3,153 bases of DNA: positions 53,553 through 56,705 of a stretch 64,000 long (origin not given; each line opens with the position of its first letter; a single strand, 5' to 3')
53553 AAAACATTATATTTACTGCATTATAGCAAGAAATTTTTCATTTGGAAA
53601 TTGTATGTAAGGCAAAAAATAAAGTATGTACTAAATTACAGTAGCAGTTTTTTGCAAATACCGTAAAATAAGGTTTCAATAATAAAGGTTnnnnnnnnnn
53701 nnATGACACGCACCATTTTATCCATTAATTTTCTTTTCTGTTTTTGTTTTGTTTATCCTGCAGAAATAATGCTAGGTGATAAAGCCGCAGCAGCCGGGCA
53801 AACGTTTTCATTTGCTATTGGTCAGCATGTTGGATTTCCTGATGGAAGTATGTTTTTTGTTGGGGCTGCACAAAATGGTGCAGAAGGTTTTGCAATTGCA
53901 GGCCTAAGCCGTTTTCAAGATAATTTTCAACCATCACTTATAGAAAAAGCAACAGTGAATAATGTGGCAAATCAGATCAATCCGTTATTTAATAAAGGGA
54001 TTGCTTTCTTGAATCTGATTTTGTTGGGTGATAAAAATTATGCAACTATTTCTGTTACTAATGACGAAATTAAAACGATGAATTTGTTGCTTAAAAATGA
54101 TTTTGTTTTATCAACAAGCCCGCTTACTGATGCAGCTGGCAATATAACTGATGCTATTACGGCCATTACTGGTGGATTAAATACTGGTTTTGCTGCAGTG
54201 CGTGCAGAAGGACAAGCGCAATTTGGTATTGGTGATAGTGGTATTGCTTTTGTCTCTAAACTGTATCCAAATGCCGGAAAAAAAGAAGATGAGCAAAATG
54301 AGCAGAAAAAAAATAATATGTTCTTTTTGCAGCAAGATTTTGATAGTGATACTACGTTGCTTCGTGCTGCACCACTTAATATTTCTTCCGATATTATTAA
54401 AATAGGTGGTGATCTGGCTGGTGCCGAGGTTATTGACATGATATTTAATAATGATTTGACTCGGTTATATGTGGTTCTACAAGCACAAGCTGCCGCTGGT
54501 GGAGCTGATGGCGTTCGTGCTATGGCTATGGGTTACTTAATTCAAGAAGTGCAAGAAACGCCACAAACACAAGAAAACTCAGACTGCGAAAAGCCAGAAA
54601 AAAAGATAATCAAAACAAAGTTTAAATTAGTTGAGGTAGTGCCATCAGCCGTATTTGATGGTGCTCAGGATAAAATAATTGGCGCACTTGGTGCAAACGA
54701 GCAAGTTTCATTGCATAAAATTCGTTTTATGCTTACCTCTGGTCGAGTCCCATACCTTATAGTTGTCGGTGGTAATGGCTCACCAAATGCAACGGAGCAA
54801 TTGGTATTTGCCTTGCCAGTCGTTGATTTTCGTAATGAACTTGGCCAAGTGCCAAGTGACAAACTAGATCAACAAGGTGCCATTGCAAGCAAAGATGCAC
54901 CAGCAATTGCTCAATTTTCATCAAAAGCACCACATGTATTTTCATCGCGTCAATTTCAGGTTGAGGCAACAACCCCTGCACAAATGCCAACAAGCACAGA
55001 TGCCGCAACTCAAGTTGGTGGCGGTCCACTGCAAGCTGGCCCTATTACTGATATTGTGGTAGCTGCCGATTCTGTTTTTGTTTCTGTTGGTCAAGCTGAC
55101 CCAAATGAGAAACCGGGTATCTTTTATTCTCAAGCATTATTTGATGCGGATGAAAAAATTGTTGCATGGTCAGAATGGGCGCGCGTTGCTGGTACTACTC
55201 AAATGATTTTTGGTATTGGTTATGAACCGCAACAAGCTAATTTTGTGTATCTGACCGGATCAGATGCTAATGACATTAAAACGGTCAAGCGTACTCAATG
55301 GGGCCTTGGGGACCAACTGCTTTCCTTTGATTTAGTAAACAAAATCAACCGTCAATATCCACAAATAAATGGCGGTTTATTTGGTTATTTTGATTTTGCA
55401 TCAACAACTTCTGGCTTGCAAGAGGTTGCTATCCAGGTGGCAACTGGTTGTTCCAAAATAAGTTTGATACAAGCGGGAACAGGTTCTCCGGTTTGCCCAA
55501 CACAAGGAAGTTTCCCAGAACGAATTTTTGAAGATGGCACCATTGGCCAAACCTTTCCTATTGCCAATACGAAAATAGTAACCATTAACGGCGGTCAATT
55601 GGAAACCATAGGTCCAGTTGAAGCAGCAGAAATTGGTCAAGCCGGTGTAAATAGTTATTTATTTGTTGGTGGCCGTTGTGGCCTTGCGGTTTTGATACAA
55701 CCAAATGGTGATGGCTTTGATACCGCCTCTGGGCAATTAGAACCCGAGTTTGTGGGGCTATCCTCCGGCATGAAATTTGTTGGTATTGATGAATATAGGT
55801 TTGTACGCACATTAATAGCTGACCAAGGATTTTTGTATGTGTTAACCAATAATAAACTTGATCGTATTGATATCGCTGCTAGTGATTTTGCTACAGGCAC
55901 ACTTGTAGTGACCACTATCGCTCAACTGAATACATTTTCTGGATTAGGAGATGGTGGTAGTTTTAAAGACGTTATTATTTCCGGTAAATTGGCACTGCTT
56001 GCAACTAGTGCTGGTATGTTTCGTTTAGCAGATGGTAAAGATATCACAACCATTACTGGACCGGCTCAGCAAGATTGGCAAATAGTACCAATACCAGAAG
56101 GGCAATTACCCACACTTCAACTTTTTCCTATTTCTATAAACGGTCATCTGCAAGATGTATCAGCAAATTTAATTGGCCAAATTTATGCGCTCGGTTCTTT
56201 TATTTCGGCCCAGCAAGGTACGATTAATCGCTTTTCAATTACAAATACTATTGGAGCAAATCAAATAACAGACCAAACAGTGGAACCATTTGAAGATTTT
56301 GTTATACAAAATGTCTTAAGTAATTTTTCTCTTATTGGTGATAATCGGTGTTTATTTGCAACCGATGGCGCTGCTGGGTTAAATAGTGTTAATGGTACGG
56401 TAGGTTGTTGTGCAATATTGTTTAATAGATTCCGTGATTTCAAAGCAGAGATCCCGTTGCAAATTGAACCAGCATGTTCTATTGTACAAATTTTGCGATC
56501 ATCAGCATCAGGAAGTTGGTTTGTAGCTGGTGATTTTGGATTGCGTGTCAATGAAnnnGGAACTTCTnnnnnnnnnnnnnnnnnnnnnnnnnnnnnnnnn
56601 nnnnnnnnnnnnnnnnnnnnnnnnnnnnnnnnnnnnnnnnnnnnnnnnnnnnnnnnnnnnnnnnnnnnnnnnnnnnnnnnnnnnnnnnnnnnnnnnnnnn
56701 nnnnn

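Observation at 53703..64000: Ten-kb co-directional block of giant secreted proteins plus an outer-membrane barrel: candidate novel surface or effector-delivery module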

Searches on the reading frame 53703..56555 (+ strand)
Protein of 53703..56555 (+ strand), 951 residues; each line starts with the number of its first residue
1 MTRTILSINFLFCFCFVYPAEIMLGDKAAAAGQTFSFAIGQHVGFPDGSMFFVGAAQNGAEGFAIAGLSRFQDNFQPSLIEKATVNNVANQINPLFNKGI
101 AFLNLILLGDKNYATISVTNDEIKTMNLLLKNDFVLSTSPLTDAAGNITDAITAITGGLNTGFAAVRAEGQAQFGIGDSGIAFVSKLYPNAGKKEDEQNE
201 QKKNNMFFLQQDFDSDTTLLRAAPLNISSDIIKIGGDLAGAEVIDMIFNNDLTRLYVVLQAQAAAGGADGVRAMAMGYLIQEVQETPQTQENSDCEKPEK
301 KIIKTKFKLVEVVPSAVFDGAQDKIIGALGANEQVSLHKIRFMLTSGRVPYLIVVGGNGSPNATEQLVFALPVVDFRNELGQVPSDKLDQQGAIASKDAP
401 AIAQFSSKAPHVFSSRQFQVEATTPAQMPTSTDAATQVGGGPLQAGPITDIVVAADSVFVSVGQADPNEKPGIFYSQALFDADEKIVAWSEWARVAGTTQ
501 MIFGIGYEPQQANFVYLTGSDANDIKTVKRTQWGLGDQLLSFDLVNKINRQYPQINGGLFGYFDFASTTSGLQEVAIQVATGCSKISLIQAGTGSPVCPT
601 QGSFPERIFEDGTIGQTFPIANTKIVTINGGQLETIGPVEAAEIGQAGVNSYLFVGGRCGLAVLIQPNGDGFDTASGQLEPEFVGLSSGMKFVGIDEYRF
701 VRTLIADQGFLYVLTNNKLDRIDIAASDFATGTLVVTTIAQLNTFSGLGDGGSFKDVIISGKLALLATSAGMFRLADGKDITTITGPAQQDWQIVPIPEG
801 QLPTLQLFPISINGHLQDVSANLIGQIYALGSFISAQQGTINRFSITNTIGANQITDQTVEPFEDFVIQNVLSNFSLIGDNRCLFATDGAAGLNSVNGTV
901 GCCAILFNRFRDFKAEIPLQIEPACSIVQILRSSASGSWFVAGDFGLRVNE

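Call 4: search_protein_families(library=pfam, proteins=[window:53703-56555:+], max_evalue=1)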
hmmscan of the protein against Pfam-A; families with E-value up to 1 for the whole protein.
window:53703-56555:+ (951 aa): 0 families

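Call 8: search_protein_families(library=ncbifam, proteins=[window:53703-56555:+], max_evalue=1)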
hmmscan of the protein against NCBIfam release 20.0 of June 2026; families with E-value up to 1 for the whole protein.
window:53703-56555:+ (951 aa): 2 families
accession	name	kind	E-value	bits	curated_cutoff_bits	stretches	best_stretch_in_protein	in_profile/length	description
NF058576.1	EntV_fam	equivalog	0.11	12.5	130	1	77-133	30-81/162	EntV family bacteriocin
NF010086.0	PRK13571.1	equivalog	0.12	10.9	693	1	542-594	422-472/510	anthranilate synthase component I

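Call 11: search_solved_structures(query=window:53703-56555:+, max_evalue=1)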
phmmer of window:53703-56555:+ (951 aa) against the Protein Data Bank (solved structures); distinct sequences matched with E-value up to 1: 0.

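Call 20: find_homologous_proteins(query=window:53703-56555:+)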
Query window:53703-56555:+ (951 aa): 47 proteins with E <= 0.001 among 8000 candidates.
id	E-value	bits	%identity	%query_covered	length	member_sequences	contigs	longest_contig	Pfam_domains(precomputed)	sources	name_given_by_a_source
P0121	0.0e+0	2113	100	100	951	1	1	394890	-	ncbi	-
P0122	0.0e+0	1865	90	98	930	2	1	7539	-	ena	-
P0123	1.0e-163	565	38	98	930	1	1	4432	-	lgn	-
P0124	3.6e-160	553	37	79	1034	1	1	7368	-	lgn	-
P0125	2.3e-157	544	37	100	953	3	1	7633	-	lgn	-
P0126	2.8e-150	521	36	99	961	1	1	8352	-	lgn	-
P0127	4.4e-150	520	37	100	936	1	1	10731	-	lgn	-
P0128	1.3e-149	518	37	98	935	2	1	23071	-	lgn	-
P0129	1.8e-149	518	37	99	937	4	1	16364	-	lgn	-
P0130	1.1e-147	512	36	99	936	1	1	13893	-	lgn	-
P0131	4.0e-146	507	37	100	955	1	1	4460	-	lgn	-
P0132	4.9e-146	506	36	99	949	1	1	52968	-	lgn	-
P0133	8.8e-143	496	37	98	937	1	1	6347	-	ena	-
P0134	1.0e-142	495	35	99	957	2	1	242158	-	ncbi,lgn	-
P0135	4.0e-142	493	36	100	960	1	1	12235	-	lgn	-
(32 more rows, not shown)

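Call 37: search_protein_families(library=phrogs, proteins=[window:53703-56555:+], max_evalue=0.1)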
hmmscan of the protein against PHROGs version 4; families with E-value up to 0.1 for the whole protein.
window:53703-56555:+ (951 aa): 0 families

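Call 38: find_encoding_contigs(protein=P0122, flank=10000, max_places=3)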
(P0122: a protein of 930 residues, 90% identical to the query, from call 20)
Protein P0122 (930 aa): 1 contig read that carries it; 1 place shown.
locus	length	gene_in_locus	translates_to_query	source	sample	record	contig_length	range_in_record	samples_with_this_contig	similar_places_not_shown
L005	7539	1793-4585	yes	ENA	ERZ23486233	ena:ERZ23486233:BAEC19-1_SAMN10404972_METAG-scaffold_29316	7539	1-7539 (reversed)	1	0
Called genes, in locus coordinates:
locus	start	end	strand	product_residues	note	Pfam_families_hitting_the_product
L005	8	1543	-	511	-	PF13541:ChlI, PF01078:Mg_chelatase, PF07728:AAA_5, PF13401:AAA_22 (faint), PF00493:MCM (weak), PF13335:Mg_chelatase_C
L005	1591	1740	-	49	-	-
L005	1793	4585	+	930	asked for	-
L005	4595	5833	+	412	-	-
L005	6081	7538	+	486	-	?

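Call 42: predict_structure(alignment_id=A2)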
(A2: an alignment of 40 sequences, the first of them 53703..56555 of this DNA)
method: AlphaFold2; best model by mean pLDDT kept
length: 951 residues; sequences in the alignment: 40
mean_pLDDT: 88.0   pTM: 0.90
mean pLDDT of the five models: 88.0, 87.6, 87.4, 86.7, 86.6
residues with pLDDT >= 90: 650; 70-90: 208; 50-70: 44; < 50: 49
segments of 3 or more residues with pLDDT < 50: 1-18, 191-202, 834-836, 899-910, 912-914
pLDDT, mean of each block of 10 residues (from residue 1): 44 43 93 95 90 94 91 89 93 95 89 91 95 90 96 95 96 94 82 45 74 83 97 96 95 95 96 95 69 55 83 94 90 97 93 97 97 93 91 96 91 93 96 95 95 95 90 95 93 90 92 92 95 86 94 92 92 93 96 87 94 94 95 94 91 95 94 73 93 94 93 96 95 94 80 91 93 93 86 90 90 87 87 64 92 91 90 80 80 68 35 61 82 92 92 85
secondary structure, 60 per line:
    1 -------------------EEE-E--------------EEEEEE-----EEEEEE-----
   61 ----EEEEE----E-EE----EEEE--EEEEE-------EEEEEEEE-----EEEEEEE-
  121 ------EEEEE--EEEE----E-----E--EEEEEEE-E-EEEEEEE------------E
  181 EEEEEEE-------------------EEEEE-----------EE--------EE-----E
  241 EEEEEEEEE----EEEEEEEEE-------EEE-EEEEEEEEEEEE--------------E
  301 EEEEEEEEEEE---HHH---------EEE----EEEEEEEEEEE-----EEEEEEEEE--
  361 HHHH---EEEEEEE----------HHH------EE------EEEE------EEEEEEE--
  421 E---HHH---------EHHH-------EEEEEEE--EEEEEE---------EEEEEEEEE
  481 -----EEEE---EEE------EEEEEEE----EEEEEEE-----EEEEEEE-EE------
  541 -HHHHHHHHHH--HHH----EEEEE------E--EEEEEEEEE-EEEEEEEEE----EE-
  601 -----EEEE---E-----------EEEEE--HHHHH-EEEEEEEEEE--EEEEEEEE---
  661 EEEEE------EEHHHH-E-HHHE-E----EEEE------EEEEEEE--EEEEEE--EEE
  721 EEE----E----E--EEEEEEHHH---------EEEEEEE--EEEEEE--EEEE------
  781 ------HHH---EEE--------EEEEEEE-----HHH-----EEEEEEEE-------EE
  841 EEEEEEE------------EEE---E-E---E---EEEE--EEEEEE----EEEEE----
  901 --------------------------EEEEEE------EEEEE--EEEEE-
elements in order (helices of 4 or more, strands of 3 or more residues): E20-22 E39-44 E50-55 E65-69 E82-85 E88-92 E100-107 E113-119 E127-131 E134-137 E151-157 E161-167 E180-187 E207-211 E240-249 E254-262 E270-272 E274-285 E300-311 E327-329 E334-344 E350-358 H361-364 E368-374 E402-405 E412-418 E448-454 E457-462 E472-480 E486-489 E493-495 E502-508 E513-519 E525-531 H542-551 E561-565 E575-583 E585-593 E606-609 E625-629 H632-636 E638-647 E650-657 E661-665 H674-677 E691-694 E701-707 E710-715 E718-723 E736-741 E754-760 E763-768 E771-774 E793-795 E804-810 E824-831 E839-847 E860-862 E876-879 E882-887 E892-896 E927-932 E939-943 E946-950

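Call 47: fold_search(model_id=the predicted structure, library=pdb)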
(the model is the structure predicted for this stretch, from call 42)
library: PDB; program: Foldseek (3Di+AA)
matches with E <= 10: 771; with E <= 0.001: 238
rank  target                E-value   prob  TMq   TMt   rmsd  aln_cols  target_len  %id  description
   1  3ott_B                1.0e-09  1.00  0.21  0.26  21.0       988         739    9  Crystal Structure of the extracellular domain of the putative one component system BT4673 from B. thetaiotaomicron (released 2011-08-10)
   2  3va6_A                4.9e-09  1.00  0.20  0.24  25.7      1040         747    8  Crystal Structure of the extracellular domain of the putative hybrid two component system BT4673 from B. thetaiotaomic (released 2012-06-13)
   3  9i3v_B                1.1e-08  1.00  0.12  0.05  28.1      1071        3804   10  Cryo-EM structure of the human LRP2 ectodomain (released 2026-02-04)
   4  8j07_i9               1.3e-08  1.00  0.16  0.12  22.5      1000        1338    9  96nm repeat of human respiratory doublet microtubule and associated axonemal complexes (released 2023-07-26)
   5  9n6v_LT               1.5e-08  1.00  0.21  0.22  25.2       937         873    9  SSU processome maturation and disassembly, State A (released 2025-11-05)
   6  6jp6_A                2.7e-08  1.00  0.22  0.21  26.8      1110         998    9  The X-ray structure of yeast tRNA methyltransferase complex of Trm7 and Trm734 essential for 2'-O-methylation at the f (released 2019-10-02)
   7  9n74_LQ               3.3e-08  1.00  0.20  0.23  24.9       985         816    8  SSU processome maturation and disassembly, State H (released 2025-10-29)
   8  7lps_G                3.3e-08  1.00  0.21  0.24  25.7      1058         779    8  Crystal structure of DDB1-CRBN-ALV1 complex bound to Helios (IKZF2 ZF2) (released 2021-06-02)
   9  3ott_A                4.0e-08  1.00  0.21  0.27  21.6       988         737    9  Crystal Structure of the extracellular domain of the putative one component system BT4673 from B. thetaiotaomicron (released 2011-08-10)
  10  8jxe_A                4.4e-08  0.97  0.12  0.09  29.9      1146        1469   10  rat megalin RAP complex head (released 2024-06-19)
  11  9fqr_H9               5.4e-08  1.00  0.19  0.13  27.0      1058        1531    9  96-nm repeat of axonemal doublet microtubules from bovine sperm (released 2025-03-26)
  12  6rxt_UA               6.3e-08  1.00  0.20  0.23  24.9      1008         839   10  Cryo-EM structure of the 90S pre-ribosome (Kre33-Noc4) from Chaetomium thermophilum, state A (released 2019-08-14)
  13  9qaw_A                6.6e-08  0.98  0.12  0.04  28.4      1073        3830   10  CryoEM structure of the human LRP2 receptor ectodomain in complex with LRPAP1 (released 2026-03-11)
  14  6nd4_O                7.0e-08  1.00  0.19  0.21  25.3      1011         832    9  Conformational switches control early maturation of the eukaryotic small ribosomal subunit (released 2019-06-19)
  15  3sfz                  7.3e-08  1.00  0.22  0.19  22.2      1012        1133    8  Crystal structure of full-length murine Apaf-1 (released 2011-08-24)
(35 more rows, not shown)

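Call 65: list_cluster_members(proteins=[P0121, P0001, P0170, P0168, P0169, P0173, P0175, P0178, P0202, P0204])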
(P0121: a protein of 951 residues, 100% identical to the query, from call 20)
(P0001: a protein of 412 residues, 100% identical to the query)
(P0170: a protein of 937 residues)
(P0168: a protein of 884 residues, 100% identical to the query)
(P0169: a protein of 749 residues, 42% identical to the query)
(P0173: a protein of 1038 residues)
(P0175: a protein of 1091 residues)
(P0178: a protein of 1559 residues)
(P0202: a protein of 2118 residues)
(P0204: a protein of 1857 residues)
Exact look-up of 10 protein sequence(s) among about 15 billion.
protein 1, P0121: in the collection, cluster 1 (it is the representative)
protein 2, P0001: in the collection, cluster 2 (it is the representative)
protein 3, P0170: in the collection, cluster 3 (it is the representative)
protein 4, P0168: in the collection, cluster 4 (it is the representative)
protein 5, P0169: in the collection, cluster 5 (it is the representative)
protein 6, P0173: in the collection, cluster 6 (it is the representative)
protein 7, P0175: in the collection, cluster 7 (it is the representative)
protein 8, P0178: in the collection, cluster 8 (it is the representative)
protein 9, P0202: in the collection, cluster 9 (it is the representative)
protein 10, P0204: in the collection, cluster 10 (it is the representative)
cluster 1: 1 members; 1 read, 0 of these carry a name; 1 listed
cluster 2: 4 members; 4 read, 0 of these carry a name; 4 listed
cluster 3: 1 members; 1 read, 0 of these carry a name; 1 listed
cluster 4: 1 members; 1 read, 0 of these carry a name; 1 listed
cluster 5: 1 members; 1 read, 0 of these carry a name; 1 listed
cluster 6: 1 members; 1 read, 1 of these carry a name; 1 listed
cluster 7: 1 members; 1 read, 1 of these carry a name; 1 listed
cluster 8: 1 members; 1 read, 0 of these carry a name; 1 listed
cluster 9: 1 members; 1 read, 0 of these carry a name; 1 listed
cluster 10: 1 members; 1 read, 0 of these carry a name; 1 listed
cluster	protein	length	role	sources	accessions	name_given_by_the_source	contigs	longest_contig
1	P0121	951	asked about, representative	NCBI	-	-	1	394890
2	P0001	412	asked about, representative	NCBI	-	-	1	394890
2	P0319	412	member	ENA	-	-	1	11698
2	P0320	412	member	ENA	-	-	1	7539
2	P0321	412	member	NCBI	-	-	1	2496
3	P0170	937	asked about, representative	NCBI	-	-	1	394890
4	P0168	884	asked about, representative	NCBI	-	-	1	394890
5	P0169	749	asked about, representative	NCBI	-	-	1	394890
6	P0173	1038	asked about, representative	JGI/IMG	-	hypothetical protein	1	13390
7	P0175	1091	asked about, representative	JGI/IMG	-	hypothetical protein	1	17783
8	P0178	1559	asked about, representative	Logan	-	-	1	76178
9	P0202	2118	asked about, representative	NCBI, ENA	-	-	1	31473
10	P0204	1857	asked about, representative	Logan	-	-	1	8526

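Call 66: find_encoding_contigs(protein=P0319, flank=10000, max_places=3)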
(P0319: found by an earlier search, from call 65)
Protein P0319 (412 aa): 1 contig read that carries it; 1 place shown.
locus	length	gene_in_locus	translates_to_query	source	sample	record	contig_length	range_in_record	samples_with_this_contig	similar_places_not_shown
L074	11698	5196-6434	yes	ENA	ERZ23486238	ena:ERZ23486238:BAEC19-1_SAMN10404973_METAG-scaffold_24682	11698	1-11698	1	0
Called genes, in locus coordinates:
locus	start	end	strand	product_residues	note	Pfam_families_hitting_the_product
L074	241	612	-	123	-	PF01648:ACPS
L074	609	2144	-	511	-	PF13541:ChlI, PF01078:Mg_chelatase, PF07728:AAA_5, PF13401:AAA_22 (faint), PF00493:MCM (weak), PF13335:Mg_chelatase_C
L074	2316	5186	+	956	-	-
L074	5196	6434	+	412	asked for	-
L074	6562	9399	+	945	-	PF00226:DnaJ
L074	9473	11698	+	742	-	?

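Call 73: search_solved_structures(query=A2, max_evalue=10, show_alignments=0)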
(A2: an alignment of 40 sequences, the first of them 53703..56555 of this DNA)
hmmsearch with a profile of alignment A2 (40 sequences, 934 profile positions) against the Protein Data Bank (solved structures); distinct sequences matched with E-value up to 10: 0.

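Call 85: fold_search(model_id=the predicted structure, library=viral)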
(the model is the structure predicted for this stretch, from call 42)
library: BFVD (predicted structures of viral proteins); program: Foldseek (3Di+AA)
matches with E <= 10: 443; with E <= 0.001: 61
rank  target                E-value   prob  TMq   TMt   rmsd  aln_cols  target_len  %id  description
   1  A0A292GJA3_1          2.2e-08  1.00  0.18  0.13  30.2      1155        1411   10  (no name in the UniProt tables at hand)
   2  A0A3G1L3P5            4.8e-07  1.00  0.20  0.16  34.0      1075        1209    9  BNR repeat domain protein [Synechococcus phage S-CBWM1]
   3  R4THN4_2              7.2e-07  1.00  0.20  0.21  26.8      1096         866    9  (no name in the UniProt tables at hand)
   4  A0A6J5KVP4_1          8.3e-07  0.96  0.15  0.16  24.1      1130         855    9  Regulator of chromosome condensation, RCC1 [uncultured Caudovirales phage]
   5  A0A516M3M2            1.8e-06  0.93  0.13  0.15  42.1       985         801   12  (no name in the UniProt tables at hand)
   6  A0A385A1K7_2          2.4e-06  0.91  0.15  0.14  32.6      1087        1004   10  (no name in the UniProt tables at hand)
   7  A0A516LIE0            1.3e-05  0.98  0.14  0.17  27.7       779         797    9  (no name in the UniProt tables at hand)
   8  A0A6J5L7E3            2.1e-05  0.99  0.17  0.21  21.9       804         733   10  DUF6242 domain-containing protein [uncultured Caudovirales phage]
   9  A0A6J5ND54            2.1e-05  0.94  0.14  0.19  32.7       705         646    8  Uncharacterized protein [uncultured Caudovirales phage]
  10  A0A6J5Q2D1            2.7e-05  0.85  0.13  0.11  32.1       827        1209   11  Uncharacterized protein [uncultured Caudovirales phage]
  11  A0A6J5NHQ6            3.1e-05  0.77  0.14  0.10  32.6      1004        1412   11  Uncharacterized protein [uncultured Caudovirales phage]
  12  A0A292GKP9            3.3e-05  0.60  0.15  0.12  37.0      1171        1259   10  (no name in the UniProt tables at hand)
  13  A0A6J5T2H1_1          3.4e-05  0.87  0.16  0.14  35.1      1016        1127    9  Uncharacterized protein [uncultured Caudovirales phage]
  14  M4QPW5                4.0e-05  1.00  0.24  0.37  12.4       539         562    9  (no name in the UniProt tables at hand)
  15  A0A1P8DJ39            5.1e-05  1.00  0.21  0.36  20.0       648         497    8  (no name in the UniProt tables at hand)
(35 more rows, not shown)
